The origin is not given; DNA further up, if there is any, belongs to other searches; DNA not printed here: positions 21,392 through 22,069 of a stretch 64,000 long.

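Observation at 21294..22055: Toxin-antitoxin-like two-gene cassette inserted between pyrB and pyrC'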

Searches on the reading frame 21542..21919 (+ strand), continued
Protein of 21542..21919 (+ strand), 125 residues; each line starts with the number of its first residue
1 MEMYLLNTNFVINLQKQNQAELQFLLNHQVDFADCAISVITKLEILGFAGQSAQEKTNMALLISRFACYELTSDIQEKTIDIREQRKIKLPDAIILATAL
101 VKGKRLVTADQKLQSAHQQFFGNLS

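Call 23: find_encoding_contigs(protein=P0007, flank=4000, max_places=3)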
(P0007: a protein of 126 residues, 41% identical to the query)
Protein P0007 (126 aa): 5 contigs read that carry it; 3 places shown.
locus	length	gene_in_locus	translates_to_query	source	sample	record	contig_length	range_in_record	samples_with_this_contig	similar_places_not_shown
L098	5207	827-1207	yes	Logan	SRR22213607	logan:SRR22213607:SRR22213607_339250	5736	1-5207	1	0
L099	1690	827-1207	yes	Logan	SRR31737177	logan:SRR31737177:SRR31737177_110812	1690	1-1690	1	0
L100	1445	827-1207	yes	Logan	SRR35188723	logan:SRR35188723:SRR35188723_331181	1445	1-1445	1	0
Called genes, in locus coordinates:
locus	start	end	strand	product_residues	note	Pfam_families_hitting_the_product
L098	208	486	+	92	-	-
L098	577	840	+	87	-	-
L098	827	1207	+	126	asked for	PF01850:PIN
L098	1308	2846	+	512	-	PF00291:PALP, PF00585:Thr_dehydrat_C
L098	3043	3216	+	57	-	PF04365:BrnT_toxin (weak)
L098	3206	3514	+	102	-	-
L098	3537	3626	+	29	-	-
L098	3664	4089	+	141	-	PF01479:S4, PF28601:HSP15_C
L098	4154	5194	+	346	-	PF01565:FAD_binding_4, PF02873:MurB_C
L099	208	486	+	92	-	-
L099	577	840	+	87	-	-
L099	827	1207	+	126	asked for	PF01850:PIN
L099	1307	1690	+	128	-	?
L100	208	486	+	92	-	-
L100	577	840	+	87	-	-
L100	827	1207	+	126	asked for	PF01850:PIN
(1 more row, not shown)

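Call 25: find_encoding_contigs(protein=P0006, flank=3000, max_places=3)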
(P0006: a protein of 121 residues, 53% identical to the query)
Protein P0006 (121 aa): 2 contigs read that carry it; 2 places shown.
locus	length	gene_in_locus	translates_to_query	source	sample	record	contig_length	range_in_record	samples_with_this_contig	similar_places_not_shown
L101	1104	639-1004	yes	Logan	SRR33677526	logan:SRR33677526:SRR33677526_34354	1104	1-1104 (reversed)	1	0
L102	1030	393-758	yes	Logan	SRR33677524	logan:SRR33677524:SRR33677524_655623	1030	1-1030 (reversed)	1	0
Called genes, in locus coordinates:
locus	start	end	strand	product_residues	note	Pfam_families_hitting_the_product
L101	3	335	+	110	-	?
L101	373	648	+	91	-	-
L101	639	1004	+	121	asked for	PF01850:PIN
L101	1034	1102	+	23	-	?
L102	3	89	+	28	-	?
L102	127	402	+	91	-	-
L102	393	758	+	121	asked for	PF01850:PIN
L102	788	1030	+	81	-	?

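Call 31: search_solved_structures(query=window:21548-21916:+, max_evalue=0.01, show_alignments=2)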
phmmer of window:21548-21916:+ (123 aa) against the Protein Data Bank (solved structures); distinct sequences matched with E-value up to 0.01: 1.
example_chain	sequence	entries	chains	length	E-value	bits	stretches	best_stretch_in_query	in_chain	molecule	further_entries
7by2_B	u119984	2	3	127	1.5e-10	44.5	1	31-110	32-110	Ribonuclease VapC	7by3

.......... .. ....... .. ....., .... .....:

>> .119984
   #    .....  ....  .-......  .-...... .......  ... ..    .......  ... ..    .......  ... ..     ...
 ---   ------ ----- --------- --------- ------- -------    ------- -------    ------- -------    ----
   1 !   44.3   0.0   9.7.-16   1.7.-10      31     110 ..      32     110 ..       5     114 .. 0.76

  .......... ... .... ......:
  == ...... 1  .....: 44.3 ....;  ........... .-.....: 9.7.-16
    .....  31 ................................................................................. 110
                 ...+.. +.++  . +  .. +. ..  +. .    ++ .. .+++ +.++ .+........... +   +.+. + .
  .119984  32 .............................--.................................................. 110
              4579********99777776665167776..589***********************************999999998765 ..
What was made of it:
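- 21548..21919 (+): PIN-domain (VapC-family) toxin gene, 123 aa. An alternative upstream ATG lies at 21542. PDB 7by2_B 'Ribonuclease VapC' E=1.5e-10 (call 31).
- Sequence hit to 7by2_B VapC (call 31).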

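Call 32: search_solved_structures(query=A2, max_evalue=10)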
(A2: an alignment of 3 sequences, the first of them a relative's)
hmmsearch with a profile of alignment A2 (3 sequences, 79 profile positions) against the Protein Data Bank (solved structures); distinct sequences matched with E-value up to 10: 1.
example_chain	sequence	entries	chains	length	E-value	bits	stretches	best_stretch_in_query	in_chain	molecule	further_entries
4o1w_A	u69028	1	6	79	0.94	12.8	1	27-64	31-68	Cytochrome c552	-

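Call 39: search_protein_representatives(alignment_id=A2)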
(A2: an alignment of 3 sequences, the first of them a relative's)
Query: 3 sequences, 79 profile positions. Proteins with E-value up to 0.001 (for the whole library): 21; up to 1e-10: 4; up to 1e-30: 1. The best 21 are listed.
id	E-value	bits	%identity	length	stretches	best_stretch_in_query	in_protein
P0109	8.3e-49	179.7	-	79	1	1-79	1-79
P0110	3.7e-26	107.1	-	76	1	1-79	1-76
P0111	3.7e-21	91.1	-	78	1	1-76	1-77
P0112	2.0e-13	66.3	-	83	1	1-70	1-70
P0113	6.0e-09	52.0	-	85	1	1-56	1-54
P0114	5.8e-08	48.8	-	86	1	1-47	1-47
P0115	1.4e-07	47.5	-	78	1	1-45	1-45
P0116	1.8e-07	47.2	-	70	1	1-48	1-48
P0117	2.7e-07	46.6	-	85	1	1-45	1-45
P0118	3.9e-06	42.9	-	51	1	50-79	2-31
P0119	4.1e-06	42.9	-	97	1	45-79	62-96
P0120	4.9e-06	42.6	-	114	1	1-45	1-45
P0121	5.8e-06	42.4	-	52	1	46-79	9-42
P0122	1.8e-05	40.8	-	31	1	51-75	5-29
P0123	3.7e-05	39.8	-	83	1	1-43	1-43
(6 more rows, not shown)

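Call 51: search_protein_families(library=padloc, proteins=[window:21548-21919:+, L087:5375-5917:+], max_evalue=0.01)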
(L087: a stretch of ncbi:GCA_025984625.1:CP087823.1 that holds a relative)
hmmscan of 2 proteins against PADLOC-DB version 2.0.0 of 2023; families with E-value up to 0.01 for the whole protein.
window:21548-21919:+ (123 aa): 0 families

L087:5375-5917:+ (180 aa): 4 families
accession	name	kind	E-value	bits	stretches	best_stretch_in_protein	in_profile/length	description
PDLC04834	PDC-S03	-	7.7e-25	85.7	1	5-174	4-182/184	-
PDLC04832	PDC-S03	-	1.7e-21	74.9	1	9-174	8-186/188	-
PDLC04833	PDC-S03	-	1.1e-14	52.4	1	8-149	22-175/207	-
PDLC04835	PDC-S03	-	4.7e-06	24.3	1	9-86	8-87/207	-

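Call 59: find_related_loci(query=window:21548-21919:+, collection=metagenome_contigs, flank=3000)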
Query window:21548-21919:+ (123 aa) in metagenome_contigs; peptide patterns used: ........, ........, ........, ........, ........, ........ (x = any residue, [..] = any of these).
516 stretches matched a pattern; 1 encode a relative of the query (tblastn E <= 1e-3); 1 distinct loci.
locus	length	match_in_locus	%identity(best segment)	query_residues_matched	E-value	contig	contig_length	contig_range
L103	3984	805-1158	65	1-118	8e-51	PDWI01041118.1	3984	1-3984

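Call 60: search_dna_similar(query=window:21548-21916:+, collection=plasmids, mode=protein, max_rows=12)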
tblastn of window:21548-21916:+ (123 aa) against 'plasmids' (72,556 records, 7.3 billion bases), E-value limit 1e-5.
Records with a match: 19; places in all: 20; records where one place covers at least 80% of the query: 7.
Best place of each record, by identity: <60% 19.
By first word of the organism name: Synechococcus 6; Dolichospermum 3; Burkholderia 3; Methylomonas 2; Klebsiella 1; Citrobacter 1; Methylobacterium 1; Paraburkholderia 1; Robbsia 1.
By predicted mobility (MOB-suite, as given by PLSDB): non-mobilizable 13; conjugative 4; mobilizable 2.
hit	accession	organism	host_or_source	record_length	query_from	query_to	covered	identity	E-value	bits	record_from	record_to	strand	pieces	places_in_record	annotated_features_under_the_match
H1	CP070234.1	Dolichospermum sp. DET69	freshwater metagenome,metagenomic ...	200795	2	113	91%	39.3%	4e-15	77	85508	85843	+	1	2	type II toxin-antitoxin system VapC family toxin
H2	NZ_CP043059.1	Dolichospermum sp. UHCC 0315A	DNA sample,Gulf of Finland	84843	2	111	89%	38.2%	5e-14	74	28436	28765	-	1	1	type II toxin-antitoxin system VapC family toxin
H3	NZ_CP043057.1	Dolichospermum sp. UHCC 0315A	DNA sample,Gulf of Finland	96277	2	111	89%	38.2%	5e-14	74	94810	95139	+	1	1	type II toxin-antitoxin system VapC family toxin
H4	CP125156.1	Klebsiella pneumoniae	-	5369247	3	110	88%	37.6%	3e-8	57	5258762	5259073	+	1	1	type II toxin-antitoxin system VapC family toxin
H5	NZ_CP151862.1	Citrobacter freundii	-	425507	3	110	88%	37.3%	7e-8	56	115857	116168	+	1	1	type II toxin-antitoxin system VapC family toxin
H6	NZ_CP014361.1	Methylomonas sp. DH-1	cell culture,waste sludge of a brewery ...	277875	2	113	91%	35.7%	9e-12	67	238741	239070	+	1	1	type II toxin-antitoxin system VapC family toxin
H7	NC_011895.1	Methylobacterium nodulans ORS 2060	-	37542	3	110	88%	33.3%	1e-7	56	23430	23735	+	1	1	type II toxin-antitoxin system VapC family toxin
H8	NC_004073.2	Synechococcus elongatus PCC 7942 = FACHB-805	-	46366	36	110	61%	44.0%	2e-7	55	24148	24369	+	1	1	type II toxin-antitoxin system VapC family toxin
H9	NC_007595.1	Synechococcus elongatus PCC 7942 = FACHB-805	-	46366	36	110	61%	44.0%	2e-7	55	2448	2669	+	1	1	type II toxin-antitoxin system VapC family toxin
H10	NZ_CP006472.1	Synechococcus elongatus PCC 6301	-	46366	36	110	61%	44.0%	2e-7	55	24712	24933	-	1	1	type II toxin-antitoxin system VapC family toxin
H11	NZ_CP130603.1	Synechococcus elongatus PCC 7942 = FACHB-805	purified culture,fresh water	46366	36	110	61%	44.0%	2e-7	55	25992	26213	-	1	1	type II toxin-antitoxin system VapC family toxin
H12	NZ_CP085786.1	Synechococcus elongatus PCC 6301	-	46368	36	110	61%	44.0%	2e-7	55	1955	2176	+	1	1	type II toxin-antitoxin system VapC family toxin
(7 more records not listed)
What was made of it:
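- No plasmid relative exceeds 44% identity (call 60).
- Tried and rejected: No relative exceeded 44% identity (call 60).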

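Call 67: predict_structure(alignment_id=A4)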
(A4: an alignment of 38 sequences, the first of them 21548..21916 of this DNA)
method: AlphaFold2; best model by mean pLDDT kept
length: 123 residues; sequences in the alignment: 38
mean_pLDDT: 93.8   pTM: 0.87
mean pLDDT of the five models: 93.8, 93.5, 93.2, 92.7, 91.8
residues with pLDDT >= 90: 114; 70-90: 6; 50-70: 2; < 50: 1
segments of 3 or more residues with pLDDT < 50: none
pLDDT, mean of each block of 10 residues (from residue 1): 95 94 93 97 93 95 97 98 95 98 93 90 54
secondary structure, 60 per line:
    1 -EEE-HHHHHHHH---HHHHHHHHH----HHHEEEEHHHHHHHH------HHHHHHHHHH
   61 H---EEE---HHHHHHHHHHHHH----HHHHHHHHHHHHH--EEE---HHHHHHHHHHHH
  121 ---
elements in order: E2-4 H6-13 H17-25 E33-36 H37-44 H51-61 E65-67 H71-83 H88-100 E103-105 H109-120
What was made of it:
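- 21548..21919 (+): AlphaFold2 model with pLDDT 93.8 (call 67).
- On VapBC type II toxin-antitoxin (PIN-domain toxin): AlphaFold2 pLDDT 93.8 (call 67).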

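Call 69: fold_search(model_id=the predicted structure, library=pdb)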
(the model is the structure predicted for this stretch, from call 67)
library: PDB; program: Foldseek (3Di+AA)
matches with E <= 10: 341; with E <= 0.001: 29
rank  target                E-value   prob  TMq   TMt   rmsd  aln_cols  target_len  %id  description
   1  7by2_B                3.5e-07  1.00  0.78  0.80   1.9       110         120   31  Toxin-antitoxin complex from Klebsiella pneumoniae (released 2021-04-28)
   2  7by3_B                6.0e-06  1.00  0.77  0.78   2.0       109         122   31  Toxin-antitoxin complex from klebsiella pneumoniae (released 2021-04-28)
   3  5ed0_A                1.1e-05  1.00  0.77  0.72   2.7       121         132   21  Structure of the Shigella flexneri VapC mutant D7N (released 2016-02-17)
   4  5ecd_A                1.4e-05  1.00  0.78  0.73   2.6       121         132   20  Structure of the Shigella flexneri VapC mutant D98N crystal form 1 (released 2016-02-17)
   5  5ecw_A                1.8e-05  1.00  0.76  0.71   2.7       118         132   21  Structure of the Shigella flexneri VapC mutant D7A (released 2016-02-17)
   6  3tnd_A                2.4e-05  1.00  0.72  0.68   3.1       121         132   22  Crystal structure of Shigella flexneri VapBC toxin-antitoxin complex (released 2011-11-02)
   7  5ecw_B                2.5e-05  1.00  0.72  0.72   3.3       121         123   19  Structure of the Shigella flexneri VapC mutant D7A (released 2016-02-17)
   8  6sd6_C                4.1e-05  1.00  0.74  0.68   2.9       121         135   22  Structure of VapBC from Shigella sonnei (released 2020-08-26)
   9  6ifc_A                6.6e-05  1.00  0.73  0.68   3.0       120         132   24  Crystal structure of VapBC from Salmonella typhimurium (released 2020-01-29)
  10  6a7v_A                7.0e-05  1.00  0.73  0.67   3.3       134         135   17  Crystal structure of Mycobacterium tuberculosis VapBC11 toxin-antitoxin complex (released 2018-10-10)
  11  5k8j_B                8.4e-05  1.00  0.67  0.65   3.2       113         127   18  Structure of Caulobacter crescentus VapBC1 (apo form) (released 2016-12-28)
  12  9h6a_A                9.5e-05  1.00  0.73  0.69   2.9       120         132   22  Crystal structure of the E. coli F-plasmid VapBC toxin-antitoxin complex (released 2024-12-18)
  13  6a7v_G                1.4e-04  1.00  0.72  0.65   3.4       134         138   19  Crystal structure of Mycobacterium tuberculosis VapBC11 toxin-antitoxin complex (released 2018-10-10)
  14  3zvk_B                1.5e-04  1.00  0.73  0.68   2.3       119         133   19  Crystal structure of VapBC2 from Rickettsia felis bound to a DNA fragment from their promoter (released 2011-12-14)
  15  2fe1                  1.7e-04  1.00  0.73  0.70   3.1       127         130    9  Crystal Structure of PAE0151 from Pyrobaculum aerophilum (released 2005-12-27)
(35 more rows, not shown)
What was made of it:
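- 21548..21919 (+): The top Foldseek PDB hits are all VapC/FitB toxins, with 7by2_B at TM 0.78 (call 69).
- On VapBC type II toxin-antitoxin (PIN-domain toxin): The top 25 Foldseek PDB hits are VapC, FitB or archaeal PIN-domain protein chains (call 69).
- Closest known: VapBC from Klebsiella pneumoniae. Same: It is the best sequence and fold match of the PIN (phmmer E=1.5e-10; Foldseek E=3.5e-7, TM 0.78, 31% identity; calls 31, 69).
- Closest known: Enterobacterial VapBC/MvpAT. Same: The PIN fold matches (TM 0.72-0.78, call 69).
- AlphaFold2 model at pLDDT 93.8, with VapC/FitB structures filling the top of the Foldseek list (calls 67, 69).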

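Call 73: search_protein_families(library=ncbifam, proteins=[L083:5001-5372:+, L087:5001-5372:+, L083:4762-5001:+, L087:4777-5007:+, L087:5375-5917:+], max_evalue=0.01)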
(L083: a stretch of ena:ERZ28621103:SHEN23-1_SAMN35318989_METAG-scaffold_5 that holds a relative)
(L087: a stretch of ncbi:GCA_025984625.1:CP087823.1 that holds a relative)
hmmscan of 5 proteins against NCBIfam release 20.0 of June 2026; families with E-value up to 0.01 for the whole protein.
L083:5001-5372:+ (123 aa): 1 family
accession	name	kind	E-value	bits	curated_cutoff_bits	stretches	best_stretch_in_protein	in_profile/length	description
NF047863.1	VapCLeptosp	equivalog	1.5e-05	25.3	140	1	2-110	1-116/130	type II toxin-antitoxin system tRNA(fMet)-specific endonuclease VapC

L087:5001-5372:+ (123 aa): 1 family
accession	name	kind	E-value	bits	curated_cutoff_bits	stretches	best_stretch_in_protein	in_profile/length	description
NF047863.1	VapCLeptosp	equivalog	0.00076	19.8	140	1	5-112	2-116/130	type II toxin-antitoxin system tRNA(fMet)-specific endonuclease VapC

L083:4762-5001:+ (79 aa): 0 families

L087:4777-5007:+ (76 aa): 0 families

L087:5375-5917:+ (180 aa): 0 families
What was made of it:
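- On tRNA(fMet)-specific VapC (NCBIfam NF047863 / NF010285): Orthologues score 20-25 bits (call 73).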

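Call 76: list_cluster_members(proteins=[P0107, P0002, P0005])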
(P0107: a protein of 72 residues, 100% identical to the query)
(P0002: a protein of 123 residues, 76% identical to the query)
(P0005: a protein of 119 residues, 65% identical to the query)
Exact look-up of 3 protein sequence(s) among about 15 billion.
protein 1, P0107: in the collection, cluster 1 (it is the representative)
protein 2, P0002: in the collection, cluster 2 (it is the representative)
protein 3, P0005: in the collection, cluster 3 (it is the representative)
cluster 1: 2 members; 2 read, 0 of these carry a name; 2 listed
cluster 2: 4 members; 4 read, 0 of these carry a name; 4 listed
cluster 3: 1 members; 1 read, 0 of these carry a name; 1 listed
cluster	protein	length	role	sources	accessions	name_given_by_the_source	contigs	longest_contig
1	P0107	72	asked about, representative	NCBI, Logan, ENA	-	-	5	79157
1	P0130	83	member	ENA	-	-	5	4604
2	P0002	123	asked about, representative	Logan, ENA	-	-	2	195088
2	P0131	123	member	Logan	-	-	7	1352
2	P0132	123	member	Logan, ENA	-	-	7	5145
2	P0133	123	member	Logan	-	-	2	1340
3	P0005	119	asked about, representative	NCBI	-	-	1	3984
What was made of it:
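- Tried and rejected: It gave no organism names (call 76), so the species of the window remains 'a relative of Moraxella osloensis' (PyrC' 87% identical).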

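Call 77: find_encoding_contigs(protein=P0004, flank=2000, max_places=3)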
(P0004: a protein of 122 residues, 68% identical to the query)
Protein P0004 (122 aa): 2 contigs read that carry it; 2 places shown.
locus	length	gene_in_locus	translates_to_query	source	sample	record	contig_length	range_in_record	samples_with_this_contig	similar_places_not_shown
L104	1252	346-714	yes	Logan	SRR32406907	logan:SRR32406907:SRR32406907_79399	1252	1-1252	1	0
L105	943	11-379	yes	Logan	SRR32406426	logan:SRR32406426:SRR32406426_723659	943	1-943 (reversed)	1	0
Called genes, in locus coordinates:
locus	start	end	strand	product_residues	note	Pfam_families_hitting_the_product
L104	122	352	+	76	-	-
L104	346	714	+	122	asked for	PF01850:PIN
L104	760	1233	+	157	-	-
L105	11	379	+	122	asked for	PF01850:PIN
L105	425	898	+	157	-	-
